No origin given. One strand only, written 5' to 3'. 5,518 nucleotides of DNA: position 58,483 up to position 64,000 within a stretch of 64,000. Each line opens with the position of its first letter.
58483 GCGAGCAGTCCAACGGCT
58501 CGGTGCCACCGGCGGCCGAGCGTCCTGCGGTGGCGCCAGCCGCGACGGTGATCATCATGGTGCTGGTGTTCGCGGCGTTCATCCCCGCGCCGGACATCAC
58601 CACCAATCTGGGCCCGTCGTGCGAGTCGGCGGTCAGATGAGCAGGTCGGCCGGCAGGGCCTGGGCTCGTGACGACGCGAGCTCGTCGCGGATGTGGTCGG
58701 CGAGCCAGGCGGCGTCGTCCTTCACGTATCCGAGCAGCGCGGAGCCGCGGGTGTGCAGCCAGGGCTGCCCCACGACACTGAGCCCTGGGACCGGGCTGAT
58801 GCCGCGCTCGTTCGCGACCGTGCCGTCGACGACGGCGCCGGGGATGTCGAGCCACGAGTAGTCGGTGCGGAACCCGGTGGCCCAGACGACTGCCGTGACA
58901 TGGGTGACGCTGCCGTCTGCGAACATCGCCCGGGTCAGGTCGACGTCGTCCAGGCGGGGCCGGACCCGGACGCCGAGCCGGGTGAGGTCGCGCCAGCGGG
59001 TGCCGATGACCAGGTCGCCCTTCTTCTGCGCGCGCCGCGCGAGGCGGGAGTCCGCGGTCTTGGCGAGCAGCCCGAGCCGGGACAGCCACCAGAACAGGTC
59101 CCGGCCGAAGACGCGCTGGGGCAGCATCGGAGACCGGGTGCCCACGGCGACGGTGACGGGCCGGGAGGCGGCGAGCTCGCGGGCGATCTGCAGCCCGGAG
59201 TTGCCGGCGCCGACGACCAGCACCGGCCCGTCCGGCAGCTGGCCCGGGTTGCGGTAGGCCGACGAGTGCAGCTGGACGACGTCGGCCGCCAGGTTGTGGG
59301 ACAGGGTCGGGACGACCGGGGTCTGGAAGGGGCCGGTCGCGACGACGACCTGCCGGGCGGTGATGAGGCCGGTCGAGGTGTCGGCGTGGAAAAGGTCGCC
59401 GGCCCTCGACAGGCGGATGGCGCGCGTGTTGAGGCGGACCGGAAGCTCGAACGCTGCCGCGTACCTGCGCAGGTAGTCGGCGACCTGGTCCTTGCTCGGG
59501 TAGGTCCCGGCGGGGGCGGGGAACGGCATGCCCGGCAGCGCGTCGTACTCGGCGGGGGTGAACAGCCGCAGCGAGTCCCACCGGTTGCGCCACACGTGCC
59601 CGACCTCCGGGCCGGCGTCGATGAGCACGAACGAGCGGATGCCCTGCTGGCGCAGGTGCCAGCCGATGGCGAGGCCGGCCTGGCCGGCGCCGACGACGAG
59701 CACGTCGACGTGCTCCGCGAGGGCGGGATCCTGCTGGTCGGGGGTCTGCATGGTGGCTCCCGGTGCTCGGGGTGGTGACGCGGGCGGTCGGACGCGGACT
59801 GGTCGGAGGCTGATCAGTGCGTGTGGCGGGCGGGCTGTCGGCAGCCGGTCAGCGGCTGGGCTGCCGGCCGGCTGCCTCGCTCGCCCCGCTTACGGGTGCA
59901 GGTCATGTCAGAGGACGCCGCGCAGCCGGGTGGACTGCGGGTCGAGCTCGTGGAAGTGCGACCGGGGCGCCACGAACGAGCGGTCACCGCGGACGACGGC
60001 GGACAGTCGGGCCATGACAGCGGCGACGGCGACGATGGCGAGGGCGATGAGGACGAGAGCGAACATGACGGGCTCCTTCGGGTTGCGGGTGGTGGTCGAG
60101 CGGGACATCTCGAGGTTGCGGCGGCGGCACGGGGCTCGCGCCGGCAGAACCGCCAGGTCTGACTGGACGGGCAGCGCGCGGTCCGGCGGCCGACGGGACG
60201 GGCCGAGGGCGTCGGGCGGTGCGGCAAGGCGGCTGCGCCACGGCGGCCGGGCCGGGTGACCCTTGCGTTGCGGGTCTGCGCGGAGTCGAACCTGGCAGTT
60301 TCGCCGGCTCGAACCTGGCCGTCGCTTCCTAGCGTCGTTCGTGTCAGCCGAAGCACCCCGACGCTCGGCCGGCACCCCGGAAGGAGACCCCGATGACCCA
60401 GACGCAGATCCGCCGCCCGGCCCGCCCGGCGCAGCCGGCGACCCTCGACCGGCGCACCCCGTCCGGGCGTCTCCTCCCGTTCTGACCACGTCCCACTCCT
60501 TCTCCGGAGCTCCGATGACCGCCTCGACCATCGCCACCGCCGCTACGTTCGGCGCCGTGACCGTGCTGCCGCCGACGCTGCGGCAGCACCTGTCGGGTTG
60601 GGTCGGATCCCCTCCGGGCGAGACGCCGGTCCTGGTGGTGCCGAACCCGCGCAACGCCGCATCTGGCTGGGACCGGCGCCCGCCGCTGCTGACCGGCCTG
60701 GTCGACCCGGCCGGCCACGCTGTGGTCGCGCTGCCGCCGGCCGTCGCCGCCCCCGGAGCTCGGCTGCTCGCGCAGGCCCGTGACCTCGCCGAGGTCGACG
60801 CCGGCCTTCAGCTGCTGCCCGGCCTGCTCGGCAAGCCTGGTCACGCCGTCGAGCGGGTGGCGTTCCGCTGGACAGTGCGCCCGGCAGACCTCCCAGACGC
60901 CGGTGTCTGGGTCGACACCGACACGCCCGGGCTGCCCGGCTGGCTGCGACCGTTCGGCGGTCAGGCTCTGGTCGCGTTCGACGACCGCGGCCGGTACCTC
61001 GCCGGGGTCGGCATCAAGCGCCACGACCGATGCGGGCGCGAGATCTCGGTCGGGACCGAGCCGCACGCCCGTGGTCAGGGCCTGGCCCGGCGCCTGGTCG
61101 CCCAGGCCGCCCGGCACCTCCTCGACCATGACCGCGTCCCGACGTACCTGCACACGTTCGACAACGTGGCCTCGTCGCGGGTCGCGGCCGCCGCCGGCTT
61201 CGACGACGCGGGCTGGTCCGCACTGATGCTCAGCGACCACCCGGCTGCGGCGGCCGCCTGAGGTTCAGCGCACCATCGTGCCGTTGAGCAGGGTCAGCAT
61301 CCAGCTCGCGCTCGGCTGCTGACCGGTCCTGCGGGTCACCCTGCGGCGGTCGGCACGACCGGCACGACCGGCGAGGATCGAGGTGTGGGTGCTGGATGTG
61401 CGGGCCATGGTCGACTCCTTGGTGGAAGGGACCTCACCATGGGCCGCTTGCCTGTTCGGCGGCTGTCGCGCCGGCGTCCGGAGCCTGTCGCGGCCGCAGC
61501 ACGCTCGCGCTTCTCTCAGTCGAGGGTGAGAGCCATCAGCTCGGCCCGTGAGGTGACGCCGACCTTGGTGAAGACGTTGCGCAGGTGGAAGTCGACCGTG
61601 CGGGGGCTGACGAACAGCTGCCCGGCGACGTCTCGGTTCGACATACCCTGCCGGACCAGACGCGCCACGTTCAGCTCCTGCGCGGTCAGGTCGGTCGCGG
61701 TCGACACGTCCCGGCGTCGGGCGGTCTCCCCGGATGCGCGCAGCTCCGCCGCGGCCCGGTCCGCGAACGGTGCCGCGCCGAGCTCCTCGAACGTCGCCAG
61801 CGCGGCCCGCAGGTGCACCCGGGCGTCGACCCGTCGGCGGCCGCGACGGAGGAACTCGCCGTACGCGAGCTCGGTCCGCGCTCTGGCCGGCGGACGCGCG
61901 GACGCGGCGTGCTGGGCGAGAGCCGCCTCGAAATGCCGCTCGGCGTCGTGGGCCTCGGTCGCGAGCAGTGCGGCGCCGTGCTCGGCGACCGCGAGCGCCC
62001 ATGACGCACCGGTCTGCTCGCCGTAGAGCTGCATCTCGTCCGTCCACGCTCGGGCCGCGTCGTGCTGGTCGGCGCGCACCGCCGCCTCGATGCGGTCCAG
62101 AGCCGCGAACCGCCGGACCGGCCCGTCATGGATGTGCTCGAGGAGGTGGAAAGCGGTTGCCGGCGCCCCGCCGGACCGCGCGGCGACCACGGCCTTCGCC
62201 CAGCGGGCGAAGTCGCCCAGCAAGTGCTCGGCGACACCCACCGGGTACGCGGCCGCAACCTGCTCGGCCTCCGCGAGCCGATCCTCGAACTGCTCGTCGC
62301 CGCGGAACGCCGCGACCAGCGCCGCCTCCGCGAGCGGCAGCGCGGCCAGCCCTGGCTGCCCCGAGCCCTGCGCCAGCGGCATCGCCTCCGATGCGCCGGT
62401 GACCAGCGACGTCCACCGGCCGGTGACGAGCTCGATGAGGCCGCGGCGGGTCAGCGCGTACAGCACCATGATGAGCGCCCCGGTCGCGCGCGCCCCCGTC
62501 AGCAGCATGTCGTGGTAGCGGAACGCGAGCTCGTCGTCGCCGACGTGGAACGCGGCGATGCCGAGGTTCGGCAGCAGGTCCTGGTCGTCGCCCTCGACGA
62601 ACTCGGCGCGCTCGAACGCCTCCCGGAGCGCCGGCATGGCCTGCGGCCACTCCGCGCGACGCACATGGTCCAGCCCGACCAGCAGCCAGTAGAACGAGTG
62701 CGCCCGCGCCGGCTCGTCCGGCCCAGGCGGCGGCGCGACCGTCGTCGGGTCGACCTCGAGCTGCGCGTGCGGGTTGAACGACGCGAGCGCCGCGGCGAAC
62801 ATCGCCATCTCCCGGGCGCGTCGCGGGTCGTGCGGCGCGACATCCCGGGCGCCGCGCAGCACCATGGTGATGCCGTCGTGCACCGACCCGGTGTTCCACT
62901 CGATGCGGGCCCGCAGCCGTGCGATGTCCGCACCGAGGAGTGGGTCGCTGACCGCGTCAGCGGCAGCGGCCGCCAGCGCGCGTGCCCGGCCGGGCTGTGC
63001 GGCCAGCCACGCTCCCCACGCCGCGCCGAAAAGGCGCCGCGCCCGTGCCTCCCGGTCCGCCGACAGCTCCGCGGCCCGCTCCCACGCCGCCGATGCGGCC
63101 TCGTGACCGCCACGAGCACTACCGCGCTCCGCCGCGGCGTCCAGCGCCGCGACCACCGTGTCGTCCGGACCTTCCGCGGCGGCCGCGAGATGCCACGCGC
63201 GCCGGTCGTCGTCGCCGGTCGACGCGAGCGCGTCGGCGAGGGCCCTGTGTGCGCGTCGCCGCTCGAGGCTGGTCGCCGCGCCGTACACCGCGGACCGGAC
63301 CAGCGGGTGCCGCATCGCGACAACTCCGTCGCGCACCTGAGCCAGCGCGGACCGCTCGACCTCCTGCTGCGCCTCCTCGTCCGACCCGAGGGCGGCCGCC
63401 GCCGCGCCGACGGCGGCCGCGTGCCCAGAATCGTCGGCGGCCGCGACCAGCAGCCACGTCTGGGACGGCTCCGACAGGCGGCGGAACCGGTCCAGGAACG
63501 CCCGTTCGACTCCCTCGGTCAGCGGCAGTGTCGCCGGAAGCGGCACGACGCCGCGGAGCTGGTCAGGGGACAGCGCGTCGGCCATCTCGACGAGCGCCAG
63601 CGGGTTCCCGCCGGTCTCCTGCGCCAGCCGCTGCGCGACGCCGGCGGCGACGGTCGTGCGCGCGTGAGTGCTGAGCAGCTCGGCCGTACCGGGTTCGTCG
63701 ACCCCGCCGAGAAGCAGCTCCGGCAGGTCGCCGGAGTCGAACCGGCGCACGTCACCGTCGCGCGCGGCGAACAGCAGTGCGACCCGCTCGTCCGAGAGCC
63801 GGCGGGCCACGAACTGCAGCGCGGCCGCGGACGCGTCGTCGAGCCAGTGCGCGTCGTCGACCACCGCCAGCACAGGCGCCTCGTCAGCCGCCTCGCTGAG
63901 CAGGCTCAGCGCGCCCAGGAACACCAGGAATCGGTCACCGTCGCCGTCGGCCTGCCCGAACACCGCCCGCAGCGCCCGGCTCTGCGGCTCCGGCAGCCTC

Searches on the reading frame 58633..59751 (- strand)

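Call 17: search_protein_families(library=pfam, proteins=[window:58633-59751:-], max_evalue=0.01)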
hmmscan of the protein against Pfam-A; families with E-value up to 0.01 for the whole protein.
window:58633-59751:- (372 aa): 15 families
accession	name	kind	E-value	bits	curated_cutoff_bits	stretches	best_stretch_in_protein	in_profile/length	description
PF13738.12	Pyr_redox_3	-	1e-31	110.8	30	1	18-202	1-193/305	Pyridine nucleotide-disulphide oxidoreductase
PF01266.30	DAO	-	1.6e-13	51.4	27.9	1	16-67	1-49/353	FAD dependent oxidoreductase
PF07992.20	Pyr_redox_2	-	4.1e-12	46.6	26.1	1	16-328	2-274/291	Pyridine nucleotide-disulphide oxidoreductase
PF00743.25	FMO-like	-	1.4e-10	40.7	22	1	68-196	64-205/532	Flavin-binding monooxygenase-like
PF13434.12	Lys_Orn_oxgnase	-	7.1e-10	39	21.3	1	84-198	91-212/339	L-lysine 6-monooxygenase/L-ornithine 5-monooxygenase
PF13450.12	NAD_binding_8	-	1.8e-08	34.9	21.9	1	19-56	1-37/68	NAD(P)-binding Rossmann-like domain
PF13454.12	NAD_binding_9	-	3.1e-08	34.2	21.8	0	179-217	2-43/155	FAD-NAD(P)-binding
PF05834.18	Lycopene_cycl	-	9.8e-07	28.6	23.4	1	16-55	1-45/380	Lycopene cyclase protein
PF01494.25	FAD_binding_3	-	2.3e-05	24.3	22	1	15-43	2-30/349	FAD binding domain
PF01946.23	Thi4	-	3.4e-05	23.7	26.2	0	177-203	20-46/235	Thi4 family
PF03486.20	HI0933_like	-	0.00013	22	50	0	16-51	2-36/244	HI0933-like protein Rossmann domain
PF00890.30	FAD_binding_2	-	0.00013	21.8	20.4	1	16-50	1-34/414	FAD binding domain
PF01488.26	Shikimate_DH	-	0.00019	21.9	24.3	0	170-207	8-45/138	Shikimate / quinate 5-dehydrogenase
PF02254.24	TrkA_N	-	0.00043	21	23.8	0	177-201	1-26/116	TrkA-N domain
PF21799.2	MurD-like_N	-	0.0097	16.6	27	0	17-42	3-28/88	Mur ligase MurD-like, N-terminal domain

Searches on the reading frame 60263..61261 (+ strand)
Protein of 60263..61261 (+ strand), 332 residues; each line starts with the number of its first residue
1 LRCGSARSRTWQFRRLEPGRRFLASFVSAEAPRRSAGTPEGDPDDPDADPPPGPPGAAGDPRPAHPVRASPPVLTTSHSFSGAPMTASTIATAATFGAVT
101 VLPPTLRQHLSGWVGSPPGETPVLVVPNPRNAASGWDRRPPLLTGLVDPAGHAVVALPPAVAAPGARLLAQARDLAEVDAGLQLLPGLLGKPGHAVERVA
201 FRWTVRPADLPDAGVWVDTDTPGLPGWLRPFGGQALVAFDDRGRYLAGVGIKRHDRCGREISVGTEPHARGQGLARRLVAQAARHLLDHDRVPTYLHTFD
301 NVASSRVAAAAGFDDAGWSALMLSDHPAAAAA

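Call 72: search_protein_families(library=pfam, proteins=[window:60263-61261:+], max_evalue=0.001)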
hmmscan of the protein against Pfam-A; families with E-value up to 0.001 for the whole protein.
window:60263-61261:+ (332 aa): 4 families
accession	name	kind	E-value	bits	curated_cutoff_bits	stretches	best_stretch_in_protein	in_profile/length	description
PF00583.31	Acetyltransf_1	-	6.9e-08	33.2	20.7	1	227-313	27-116/116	Acetyltransferase (GNAT) family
PF13508.13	Acetyltransf_7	-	6.1e-05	23.8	27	1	234-292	4-62/84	Acetyltransferase (GNAT) domain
PF08445.16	FR47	-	0.00014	22.2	22.1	1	262-314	26-78/86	FR47-like protein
PF13302.13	Acetyltransf_3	-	0.00075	20.6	25.4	0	207-313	31-137/138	Acetyltransferase (GNAT) domain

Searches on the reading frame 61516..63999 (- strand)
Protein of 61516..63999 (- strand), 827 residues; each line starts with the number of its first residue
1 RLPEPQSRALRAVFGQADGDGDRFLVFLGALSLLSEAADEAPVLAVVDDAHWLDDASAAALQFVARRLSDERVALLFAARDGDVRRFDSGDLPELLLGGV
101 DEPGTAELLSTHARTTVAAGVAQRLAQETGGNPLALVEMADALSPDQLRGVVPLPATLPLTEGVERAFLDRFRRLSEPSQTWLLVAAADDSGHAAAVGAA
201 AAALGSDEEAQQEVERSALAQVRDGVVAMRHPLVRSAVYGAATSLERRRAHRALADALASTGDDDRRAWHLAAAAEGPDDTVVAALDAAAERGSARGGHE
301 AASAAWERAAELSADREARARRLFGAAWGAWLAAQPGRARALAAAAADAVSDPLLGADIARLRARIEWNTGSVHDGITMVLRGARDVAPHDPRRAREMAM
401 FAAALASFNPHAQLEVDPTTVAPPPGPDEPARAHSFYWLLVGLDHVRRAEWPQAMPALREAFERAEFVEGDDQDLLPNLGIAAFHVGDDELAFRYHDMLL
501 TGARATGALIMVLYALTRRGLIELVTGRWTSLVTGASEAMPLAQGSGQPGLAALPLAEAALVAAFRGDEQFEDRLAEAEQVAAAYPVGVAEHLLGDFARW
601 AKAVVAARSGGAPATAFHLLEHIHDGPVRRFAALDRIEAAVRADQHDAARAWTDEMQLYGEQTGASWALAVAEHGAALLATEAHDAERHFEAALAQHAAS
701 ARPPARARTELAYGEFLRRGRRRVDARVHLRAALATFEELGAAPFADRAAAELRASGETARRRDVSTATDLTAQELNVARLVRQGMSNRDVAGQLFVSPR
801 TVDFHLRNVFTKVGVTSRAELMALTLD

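Call 72: search_protein_families(library=pfam, proteins=[window:61516-63999:-], max_evalue=0.001)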
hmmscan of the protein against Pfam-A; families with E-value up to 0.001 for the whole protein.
window:61516-63999:- (827 aa): 3 families
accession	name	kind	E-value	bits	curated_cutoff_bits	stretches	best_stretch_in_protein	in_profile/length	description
PF00196.25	GerE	-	1.8e-15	56.7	23.5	1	771-822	3-54/57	Bacterial regulatory proteins, luxR family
PF13191.12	AAA_16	-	6e-05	24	32.6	1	30-74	120-165/167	AAA ATPase domain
PF13384.12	HTH_23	-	0.00036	20.7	24.6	0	776-802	8-34/50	Homeodomain-like domain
